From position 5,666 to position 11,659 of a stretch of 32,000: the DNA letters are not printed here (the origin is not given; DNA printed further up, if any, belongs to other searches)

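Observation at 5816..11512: Orphan 1,898-aa single-pass, strongly acidic giant protein transcribed as its own unit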

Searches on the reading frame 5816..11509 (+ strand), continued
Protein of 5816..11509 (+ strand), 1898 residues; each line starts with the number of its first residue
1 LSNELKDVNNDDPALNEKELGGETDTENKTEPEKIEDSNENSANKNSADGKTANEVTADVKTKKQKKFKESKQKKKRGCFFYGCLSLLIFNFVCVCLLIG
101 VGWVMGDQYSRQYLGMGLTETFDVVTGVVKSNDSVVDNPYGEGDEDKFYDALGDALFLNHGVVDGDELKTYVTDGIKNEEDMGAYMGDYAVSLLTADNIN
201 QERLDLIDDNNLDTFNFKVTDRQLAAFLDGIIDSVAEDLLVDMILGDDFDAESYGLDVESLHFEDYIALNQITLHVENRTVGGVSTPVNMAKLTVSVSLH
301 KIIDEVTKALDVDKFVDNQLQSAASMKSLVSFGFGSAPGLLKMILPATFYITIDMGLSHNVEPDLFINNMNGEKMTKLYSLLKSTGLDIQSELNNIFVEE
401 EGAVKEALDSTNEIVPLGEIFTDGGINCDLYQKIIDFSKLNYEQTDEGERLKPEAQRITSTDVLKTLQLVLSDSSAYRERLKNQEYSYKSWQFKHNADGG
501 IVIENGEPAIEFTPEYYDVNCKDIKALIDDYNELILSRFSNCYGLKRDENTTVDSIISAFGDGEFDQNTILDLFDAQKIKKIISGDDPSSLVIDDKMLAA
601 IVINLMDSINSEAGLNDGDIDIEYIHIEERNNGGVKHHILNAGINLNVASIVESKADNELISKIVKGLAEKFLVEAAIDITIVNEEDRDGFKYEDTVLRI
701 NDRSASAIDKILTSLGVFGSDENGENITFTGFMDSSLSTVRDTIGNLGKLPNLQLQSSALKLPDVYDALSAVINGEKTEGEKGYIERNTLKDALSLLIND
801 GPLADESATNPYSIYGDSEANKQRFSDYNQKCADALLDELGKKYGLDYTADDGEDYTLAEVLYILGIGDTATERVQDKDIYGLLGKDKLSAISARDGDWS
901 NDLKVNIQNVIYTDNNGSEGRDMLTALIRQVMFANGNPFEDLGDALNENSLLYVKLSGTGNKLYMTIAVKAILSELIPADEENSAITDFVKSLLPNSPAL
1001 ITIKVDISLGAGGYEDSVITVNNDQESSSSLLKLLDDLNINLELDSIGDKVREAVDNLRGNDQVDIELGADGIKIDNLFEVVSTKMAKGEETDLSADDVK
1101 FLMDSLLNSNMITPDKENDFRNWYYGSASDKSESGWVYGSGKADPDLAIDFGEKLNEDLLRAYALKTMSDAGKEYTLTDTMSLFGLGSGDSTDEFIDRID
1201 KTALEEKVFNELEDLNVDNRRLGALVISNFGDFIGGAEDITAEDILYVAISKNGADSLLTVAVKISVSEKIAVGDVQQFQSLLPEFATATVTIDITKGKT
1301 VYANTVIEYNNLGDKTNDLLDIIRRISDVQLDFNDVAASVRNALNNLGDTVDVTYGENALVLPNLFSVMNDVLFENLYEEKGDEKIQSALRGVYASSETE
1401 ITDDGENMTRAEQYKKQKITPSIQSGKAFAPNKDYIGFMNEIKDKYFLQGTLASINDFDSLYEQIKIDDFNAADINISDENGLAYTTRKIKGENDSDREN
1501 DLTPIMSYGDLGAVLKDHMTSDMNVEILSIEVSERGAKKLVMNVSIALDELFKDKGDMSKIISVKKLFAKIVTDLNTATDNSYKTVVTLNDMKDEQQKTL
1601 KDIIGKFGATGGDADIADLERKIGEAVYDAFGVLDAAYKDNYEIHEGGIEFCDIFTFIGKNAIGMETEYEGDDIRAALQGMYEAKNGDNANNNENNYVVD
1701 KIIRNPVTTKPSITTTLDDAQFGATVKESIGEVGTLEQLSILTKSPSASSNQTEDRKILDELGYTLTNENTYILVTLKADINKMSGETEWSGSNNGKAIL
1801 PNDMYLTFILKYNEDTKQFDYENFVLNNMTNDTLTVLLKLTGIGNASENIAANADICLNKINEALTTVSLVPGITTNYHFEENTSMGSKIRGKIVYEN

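Call 78: list_cluster_members(proteins=[P0001, P0004, P0005, P0006, P0008, P0009, P0012, P0021, P0046, P0081])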
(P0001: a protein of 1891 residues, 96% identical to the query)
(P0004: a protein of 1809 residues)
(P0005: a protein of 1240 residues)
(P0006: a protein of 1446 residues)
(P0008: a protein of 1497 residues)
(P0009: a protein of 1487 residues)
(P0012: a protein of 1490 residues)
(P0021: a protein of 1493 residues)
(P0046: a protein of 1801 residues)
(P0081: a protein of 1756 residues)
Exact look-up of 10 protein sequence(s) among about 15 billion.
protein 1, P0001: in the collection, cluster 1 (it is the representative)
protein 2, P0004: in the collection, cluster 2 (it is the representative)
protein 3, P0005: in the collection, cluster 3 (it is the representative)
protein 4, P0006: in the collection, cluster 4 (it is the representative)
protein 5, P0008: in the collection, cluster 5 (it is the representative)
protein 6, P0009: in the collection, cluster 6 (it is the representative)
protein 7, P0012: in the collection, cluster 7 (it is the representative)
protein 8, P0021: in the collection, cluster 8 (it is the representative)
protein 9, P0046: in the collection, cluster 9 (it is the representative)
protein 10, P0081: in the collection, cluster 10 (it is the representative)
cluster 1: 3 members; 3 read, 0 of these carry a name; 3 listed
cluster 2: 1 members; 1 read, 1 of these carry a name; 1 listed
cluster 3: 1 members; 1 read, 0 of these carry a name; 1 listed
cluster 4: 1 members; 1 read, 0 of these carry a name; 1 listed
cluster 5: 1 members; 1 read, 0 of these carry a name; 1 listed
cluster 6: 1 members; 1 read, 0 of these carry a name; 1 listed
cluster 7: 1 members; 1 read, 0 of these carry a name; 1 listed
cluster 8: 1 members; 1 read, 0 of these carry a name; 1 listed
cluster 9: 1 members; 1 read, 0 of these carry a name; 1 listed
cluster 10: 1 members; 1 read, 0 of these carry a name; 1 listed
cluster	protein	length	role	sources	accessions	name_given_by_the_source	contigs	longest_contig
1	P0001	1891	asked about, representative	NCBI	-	-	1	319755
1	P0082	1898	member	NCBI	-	-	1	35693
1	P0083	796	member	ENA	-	-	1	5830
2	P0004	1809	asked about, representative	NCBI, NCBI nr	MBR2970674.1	MAG: hypothetical protein IKC48_02630 [Clostridia bacterium] | hypothetical protein [Clostridia bacterium]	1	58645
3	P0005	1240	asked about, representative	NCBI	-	-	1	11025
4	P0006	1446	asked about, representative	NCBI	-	-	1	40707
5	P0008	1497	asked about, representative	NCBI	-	-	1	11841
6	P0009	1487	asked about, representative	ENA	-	-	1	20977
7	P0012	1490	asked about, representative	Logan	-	-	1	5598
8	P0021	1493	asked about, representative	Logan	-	-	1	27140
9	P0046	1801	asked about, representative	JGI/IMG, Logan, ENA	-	-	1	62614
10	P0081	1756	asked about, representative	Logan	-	-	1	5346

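Call 79: search_protein_families(library=phrogs, proteins=[window:5816-11509:+, P0003], max_evalue=0.01)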
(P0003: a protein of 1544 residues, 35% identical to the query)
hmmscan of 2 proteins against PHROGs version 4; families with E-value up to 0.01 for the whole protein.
window:5816-11509:+ (1898 aa): 0 families

P0003 (1544 aa): 0 families

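Call 80: search_protein_families(library=padloc, proteins=[window:5816-11509:+, P0003], max_evalue=0.01)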
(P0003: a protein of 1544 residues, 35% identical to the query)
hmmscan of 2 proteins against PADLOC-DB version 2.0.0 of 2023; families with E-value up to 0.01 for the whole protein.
window:5816-11509:+ (1898 aa): 0 families

P0003 (1544 aa): 0 families
